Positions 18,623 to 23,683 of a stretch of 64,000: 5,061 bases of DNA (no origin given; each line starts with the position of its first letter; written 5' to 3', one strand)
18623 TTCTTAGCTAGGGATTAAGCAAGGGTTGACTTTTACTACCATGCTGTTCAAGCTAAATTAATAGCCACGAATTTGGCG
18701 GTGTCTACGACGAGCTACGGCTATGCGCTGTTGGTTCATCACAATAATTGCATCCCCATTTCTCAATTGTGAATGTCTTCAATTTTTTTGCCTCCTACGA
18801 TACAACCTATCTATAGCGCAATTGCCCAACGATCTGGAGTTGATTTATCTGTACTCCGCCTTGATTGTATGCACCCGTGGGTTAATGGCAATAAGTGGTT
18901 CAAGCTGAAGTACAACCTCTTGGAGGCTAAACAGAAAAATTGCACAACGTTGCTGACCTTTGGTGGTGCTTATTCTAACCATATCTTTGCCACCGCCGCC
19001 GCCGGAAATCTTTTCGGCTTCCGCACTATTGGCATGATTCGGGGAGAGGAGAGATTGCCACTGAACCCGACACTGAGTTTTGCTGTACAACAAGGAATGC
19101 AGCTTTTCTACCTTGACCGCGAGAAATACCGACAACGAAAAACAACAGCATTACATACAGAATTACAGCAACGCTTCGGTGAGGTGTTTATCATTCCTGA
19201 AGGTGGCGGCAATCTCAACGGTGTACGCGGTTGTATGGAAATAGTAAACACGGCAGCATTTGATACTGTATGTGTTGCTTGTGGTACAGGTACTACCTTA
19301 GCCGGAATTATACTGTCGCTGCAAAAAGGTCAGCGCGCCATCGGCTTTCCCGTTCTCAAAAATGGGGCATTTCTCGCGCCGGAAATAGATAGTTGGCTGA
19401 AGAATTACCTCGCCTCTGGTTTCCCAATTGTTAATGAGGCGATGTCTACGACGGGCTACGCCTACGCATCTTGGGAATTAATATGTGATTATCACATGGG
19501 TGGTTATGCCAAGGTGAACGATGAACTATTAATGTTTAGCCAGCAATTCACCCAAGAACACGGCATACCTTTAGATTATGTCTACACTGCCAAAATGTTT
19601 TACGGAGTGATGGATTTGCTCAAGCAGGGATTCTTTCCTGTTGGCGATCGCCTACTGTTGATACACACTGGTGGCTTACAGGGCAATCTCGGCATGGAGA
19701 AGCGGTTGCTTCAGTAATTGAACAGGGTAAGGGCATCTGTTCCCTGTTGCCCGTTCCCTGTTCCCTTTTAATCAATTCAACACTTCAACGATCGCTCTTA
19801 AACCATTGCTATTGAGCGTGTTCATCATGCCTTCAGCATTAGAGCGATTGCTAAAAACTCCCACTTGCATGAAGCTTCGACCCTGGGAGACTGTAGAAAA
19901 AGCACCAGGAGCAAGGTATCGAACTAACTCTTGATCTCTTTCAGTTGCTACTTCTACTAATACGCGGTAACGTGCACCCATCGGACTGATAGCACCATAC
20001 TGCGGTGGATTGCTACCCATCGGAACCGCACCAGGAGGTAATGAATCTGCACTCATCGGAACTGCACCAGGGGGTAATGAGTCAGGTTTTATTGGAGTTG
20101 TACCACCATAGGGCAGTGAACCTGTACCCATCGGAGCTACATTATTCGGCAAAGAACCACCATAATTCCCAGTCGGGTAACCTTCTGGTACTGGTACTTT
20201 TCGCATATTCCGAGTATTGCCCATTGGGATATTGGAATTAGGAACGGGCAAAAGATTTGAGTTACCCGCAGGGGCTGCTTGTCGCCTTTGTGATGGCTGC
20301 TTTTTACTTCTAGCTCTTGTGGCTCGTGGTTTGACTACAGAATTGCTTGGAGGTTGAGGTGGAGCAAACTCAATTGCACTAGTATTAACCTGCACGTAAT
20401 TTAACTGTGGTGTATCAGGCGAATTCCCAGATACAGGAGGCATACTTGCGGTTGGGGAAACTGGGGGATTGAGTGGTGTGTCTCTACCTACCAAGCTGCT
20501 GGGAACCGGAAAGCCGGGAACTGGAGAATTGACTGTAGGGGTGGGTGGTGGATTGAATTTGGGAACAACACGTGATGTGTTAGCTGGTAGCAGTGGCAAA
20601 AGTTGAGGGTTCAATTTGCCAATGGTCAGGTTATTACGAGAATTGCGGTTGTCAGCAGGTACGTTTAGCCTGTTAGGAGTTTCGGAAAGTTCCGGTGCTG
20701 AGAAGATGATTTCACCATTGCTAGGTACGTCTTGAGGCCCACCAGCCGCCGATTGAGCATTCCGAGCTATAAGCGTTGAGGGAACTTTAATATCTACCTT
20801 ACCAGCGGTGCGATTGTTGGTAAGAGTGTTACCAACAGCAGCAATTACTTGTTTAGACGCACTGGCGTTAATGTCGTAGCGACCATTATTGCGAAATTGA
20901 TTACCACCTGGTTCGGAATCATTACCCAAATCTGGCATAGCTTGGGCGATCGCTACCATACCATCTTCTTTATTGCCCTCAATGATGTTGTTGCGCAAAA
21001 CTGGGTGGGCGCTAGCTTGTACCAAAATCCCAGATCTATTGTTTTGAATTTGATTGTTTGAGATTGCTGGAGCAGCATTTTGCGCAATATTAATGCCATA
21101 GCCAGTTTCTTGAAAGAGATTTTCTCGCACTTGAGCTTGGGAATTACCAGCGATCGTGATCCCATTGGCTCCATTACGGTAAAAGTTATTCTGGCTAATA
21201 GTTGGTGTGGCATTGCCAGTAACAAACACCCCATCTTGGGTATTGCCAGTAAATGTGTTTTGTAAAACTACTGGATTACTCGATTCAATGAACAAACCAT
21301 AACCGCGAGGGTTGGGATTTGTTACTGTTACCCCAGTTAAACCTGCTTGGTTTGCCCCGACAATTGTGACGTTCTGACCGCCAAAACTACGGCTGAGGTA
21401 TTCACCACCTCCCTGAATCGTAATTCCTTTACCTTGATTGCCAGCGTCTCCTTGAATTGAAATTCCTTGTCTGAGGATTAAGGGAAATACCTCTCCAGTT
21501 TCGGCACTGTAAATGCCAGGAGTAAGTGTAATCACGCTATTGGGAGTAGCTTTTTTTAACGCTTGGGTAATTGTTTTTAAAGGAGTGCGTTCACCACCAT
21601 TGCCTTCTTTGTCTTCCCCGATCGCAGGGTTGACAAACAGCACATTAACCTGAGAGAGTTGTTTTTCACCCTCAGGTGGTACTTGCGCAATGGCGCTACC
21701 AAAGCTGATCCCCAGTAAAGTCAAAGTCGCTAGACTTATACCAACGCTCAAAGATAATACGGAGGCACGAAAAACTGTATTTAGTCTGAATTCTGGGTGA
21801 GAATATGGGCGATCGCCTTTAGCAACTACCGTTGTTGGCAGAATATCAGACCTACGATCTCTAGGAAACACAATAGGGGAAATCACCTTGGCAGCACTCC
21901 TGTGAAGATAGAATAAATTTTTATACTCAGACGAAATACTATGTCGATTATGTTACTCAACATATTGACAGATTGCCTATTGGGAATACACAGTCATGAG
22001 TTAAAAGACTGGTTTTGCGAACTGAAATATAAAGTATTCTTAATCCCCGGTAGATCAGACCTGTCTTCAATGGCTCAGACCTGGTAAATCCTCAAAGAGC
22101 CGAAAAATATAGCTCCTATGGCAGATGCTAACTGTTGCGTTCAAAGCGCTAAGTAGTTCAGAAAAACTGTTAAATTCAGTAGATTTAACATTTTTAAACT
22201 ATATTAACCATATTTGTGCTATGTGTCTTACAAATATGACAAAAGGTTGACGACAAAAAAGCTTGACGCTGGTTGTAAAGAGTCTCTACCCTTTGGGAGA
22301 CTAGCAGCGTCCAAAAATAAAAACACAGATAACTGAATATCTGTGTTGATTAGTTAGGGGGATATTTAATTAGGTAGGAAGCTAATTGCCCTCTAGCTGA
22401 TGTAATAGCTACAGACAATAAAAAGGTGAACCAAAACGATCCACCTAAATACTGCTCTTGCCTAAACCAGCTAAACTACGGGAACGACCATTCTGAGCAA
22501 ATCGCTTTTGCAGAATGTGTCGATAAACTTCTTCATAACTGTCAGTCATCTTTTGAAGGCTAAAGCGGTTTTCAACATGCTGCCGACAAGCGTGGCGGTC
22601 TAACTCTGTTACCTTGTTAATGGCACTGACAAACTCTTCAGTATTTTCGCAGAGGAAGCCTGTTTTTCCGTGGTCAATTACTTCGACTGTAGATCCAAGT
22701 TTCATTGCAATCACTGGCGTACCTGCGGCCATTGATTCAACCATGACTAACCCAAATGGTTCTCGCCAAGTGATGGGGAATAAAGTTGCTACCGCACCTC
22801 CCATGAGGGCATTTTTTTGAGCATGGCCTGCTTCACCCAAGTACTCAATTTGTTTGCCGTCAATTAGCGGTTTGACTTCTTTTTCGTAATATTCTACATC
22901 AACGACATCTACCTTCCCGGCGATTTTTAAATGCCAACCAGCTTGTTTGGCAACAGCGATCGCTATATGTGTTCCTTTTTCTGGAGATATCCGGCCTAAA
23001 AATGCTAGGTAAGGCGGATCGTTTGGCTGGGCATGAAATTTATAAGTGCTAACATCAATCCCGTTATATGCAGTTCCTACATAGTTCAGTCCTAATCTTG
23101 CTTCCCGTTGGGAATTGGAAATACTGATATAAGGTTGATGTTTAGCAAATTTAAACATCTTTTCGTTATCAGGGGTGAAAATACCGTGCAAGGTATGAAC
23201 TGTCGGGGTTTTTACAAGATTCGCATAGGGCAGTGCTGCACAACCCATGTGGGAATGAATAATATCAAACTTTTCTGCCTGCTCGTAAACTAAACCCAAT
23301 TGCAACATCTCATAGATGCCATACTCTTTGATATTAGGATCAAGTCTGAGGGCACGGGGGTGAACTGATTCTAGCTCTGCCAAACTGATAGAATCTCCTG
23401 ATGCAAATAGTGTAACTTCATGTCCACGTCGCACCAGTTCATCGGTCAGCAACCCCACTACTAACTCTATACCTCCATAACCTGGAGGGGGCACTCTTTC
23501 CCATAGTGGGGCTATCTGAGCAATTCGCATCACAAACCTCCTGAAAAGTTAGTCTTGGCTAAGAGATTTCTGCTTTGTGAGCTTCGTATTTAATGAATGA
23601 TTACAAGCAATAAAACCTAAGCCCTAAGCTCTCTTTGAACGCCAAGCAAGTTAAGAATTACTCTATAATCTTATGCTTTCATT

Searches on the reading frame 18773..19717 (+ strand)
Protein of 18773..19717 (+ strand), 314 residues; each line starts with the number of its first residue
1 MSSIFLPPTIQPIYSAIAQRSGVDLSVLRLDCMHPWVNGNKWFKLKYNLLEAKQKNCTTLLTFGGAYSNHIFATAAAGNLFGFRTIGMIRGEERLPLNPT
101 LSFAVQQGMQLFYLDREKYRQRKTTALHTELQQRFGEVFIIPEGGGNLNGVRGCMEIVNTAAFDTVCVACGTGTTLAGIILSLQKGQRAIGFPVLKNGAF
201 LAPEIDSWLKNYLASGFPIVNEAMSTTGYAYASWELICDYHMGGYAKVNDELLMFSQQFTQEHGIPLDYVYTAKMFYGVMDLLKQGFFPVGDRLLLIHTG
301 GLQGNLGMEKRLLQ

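Call 21: search_protein_families(library=pfam, proteins=[window:18773-19717:+], max_evalue=0.0001)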
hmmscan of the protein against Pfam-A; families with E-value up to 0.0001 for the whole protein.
window:18773-19717:+ (314 aa): 1 family
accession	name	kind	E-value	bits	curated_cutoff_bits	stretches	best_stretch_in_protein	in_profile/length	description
PF00291.31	PALP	-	2.8e-13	50.3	35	1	16-300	15-295/295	Pyridoxal-phosphate dependent enzyme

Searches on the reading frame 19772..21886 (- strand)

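Call 36: search_protein_families(library=pfam, proteins=[window:19772-21886:-], max_evalue=0.0001)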
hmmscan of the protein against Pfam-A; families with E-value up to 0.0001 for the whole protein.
window:19772-21886:- (704 aa): 3 families
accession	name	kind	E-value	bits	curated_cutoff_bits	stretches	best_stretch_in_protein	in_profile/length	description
PF07602.17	DUF1565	-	3.9e-46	157.9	20.3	1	89-357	2-252/257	Protein of unknown function (DUF1565)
PF13229.12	Beta_helix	-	9.1e-44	149.3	25.9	3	175-314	5-146/158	Right handed beta helix region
PF05048.19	NosD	-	2e-15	57.3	23.6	1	185-362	7-176/212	Periplasmic copper-binding protein (NosD)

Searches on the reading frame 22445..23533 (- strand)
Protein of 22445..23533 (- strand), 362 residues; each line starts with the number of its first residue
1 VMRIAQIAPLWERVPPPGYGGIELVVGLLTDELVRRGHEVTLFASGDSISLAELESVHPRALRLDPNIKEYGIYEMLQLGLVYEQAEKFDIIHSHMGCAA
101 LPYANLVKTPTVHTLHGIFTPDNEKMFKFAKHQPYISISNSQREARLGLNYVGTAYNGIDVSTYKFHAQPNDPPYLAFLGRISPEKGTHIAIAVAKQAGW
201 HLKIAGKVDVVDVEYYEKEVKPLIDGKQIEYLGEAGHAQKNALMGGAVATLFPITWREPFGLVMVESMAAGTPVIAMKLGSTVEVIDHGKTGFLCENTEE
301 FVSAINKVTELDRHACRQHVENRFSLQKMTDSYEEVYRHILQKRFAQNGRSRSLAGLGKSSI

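Call 36: search_protein_families(library=pfam, proteins=[window:22445-23533:-], max_evalue=0.0001)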
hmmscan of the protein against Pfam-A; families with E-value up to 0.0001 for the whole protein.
window:22445-23533:- (362 aa): 4 families
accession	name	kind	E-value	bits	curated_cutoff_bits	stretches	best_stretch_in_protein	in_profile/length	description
PF00534.26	Glycos_transf_1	-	1.5e-26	93.4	26.4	1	167-314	9-163/172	Glycosyl transferases group 1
PF13692.12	Glyco_trans_1_4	-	4.9e-20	72.7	27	1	174-308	2-139/142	Glycosyl transferases group 1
PF13439.12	Glyco_transf_4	-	6.7e-15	56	28.5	1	19-135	1-135/170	Glycosyltransferase Family 4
PF13579.12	Glyco_trans_4_4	-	9.9e-09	36.2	29.7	1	20-119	1-105/158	Glycosyl transferase 4-like domain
